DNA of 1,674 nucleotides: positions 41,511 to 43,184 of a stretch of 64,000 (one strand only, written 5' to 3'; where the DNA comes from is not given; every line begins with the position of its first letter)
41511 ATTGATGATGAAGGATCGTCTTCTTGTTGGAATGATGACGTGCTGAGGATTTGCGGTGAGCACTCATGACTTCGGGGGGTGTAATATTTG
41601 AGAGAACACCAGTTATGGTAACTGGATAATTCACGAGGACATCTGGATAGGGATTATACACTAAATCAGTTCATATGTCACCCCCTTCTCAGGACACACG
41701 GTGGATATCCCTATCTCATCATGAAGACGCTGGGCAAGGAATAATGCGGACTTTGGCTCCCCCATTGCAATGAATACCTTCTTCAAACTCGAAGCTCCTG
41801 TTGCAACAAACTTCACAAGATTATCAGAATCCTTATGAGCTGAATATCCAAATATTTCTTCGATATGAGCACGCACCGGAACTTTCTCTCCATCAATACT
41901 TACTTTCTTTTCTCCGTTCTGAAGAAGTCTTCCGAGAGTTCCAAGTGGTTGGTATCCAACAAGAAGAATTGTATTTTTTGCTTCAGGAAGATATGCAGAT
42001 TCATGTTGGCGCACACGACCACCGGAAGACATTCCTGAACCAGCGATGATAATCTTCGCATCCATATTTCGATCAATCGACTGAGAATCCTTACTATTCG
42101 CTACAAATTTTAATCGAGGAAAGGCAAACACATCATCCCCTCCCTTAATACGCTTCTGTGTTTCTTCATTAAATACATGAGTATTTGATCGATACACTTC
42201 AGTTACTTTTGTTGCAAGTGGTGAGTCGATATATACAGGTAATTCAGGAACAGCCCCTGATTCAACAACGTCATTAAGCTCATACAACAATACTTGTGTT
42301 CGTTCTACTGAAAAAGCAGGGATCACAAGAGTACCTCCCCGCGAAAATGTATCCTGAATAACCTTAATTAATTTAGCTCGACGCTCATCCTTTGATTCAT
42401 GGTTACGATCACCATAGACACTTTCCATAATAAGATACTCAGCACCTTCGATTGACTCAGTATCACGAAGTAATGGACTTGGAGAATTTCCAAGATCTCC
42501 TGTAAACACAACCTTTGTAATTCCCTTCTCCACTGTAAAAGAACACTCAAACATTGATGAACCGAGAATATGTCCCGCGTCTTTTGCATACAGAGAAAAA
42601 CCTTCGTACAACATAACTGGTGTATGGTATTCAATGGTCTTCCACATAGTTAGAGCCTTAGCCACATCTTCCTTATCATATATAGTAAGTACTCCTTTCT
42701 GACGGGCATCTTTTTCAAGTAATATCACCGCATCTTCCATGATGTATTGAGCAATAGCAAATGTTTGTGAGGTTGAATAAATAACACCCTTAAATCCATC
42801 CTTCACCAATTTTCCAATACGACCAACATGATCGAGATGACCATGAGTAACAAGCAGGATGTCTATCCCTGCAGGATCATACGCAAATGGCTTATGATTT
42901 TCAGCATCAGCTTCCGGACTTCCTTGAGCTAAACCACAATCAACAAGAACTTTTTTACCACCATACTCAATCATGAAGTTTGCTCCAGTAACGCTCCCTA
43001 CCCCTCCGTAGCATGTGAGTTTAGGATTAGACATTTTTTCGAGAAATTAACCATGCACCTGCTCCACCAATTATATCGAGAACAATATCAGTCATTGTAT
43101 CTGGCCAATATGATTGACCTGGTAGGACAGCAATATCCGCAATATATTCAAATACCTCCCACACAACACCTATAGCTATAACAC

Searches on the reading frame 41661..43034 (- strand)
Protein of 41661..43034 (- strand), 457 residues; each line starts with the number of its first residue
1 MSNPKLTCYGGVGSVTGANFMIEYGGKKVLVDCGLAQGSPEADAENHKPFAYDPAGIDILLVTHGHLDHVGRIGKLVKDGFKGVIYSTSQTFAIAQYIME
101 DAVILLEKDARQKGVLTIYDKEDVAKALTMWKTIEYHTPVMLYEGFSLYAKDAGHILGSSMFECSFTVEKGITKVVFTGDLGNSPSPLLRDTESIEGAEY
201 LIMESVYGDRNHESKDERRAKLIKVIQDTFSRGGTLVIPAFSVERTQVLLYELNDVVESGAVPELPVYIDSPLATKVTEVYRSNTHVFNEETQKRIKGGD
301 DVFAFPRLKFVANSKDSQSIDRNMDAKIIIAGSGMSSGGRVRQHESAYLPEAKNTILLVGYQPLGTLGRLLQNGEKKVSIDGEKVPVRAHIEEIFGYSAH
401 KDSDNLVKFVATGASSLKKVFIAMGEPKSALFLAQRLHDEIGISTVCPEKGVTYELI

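Call 61: search_protein_families(library=pfam, proteins=[window:41661-43034:-], max_evalue=0.00001)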
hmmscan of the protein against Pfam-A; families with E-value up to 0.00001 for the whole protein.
window:41661-43034:- (457 aa): 5 families
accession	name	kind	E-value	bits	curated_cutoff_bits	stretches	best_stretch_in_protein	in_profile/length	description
PF10996.14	Beta-Casp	-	4.8e-32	111.4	27.7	1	246-370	1-119/120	Beta-Casp domain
PF00753.33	Lactamase_B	-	1.2e-13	51.9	22.7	1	20-192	9-161/196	Metallo-beta-lactamase superfamily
PF16661.11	Lactamase_B_6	-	1.8e-10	40.9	27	1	22-170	2-155/193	Metallo-beta-lactamase superfamily domain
PF07521.17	RMMBL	-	1.4e-07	31.8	21.6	1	385-448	2-63/63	Zn-dependent metallo-hydrolase RNA specificity domain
PF12706.13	Lactamase_B_2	-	9.2e-07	29.1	27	1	28-204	2-163/200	Beta-lactamase superfamily domain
